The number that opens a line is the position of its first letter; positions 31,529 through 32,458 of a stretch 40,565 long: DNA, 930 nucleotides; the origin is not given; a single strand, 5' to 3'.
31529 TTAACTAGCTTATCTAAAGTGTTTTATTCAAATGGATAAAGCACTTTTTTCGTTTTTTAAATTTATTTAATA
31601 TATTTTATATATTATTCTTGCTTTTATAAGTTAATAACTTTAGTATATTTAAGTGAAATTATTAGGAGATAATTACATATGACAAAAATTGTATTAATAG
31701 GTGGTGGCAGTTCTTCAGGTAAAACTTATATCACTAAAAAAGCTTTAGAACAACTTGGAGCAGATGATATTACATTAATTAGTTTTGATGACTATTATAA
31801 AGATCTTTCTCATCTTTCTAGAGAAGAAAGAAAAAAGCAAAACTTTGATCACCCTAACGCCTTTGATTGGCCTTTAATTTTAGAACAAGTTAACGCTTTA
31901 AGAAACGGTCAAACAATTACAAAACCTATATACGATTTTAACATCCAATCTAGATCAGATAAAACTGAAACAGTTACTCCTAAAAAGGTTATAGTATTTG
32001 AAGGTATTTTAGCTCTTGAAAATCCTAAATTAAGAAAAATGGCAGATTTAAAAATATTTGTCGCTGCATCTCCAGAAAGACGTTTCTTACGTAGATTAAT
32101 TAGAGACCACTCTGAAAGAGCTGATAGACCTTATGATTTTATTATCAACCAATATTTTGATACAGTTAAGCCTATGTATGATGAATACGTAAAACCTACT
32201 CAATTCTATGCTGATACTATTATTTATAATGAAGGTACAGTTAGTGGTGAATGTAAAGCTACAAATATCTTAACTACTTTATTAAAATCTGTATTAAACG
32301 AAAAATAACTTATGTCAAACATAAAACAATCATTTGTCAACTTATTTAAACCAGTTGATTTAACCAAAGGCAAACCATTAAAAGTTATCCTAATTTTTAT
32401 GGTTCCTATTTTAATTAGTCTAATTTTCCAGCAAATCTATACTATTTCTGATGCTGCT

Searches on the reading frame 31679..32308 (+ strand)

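Call 16: search_protein_families(library=pfam, proteins=[window:31679-32308:+], max_evalue=0.00001)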
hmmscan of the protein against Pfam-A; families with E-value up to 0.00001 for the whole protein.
window:31679-32308:+ (209 aa): 1 family
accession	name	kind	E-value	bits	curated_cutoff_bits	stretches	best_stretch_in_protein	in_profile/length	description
PF00485.24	PRK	-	1.3e-36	126.7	22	1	5-184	2-189/196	Phosphoribulokinase / Uridine kinase family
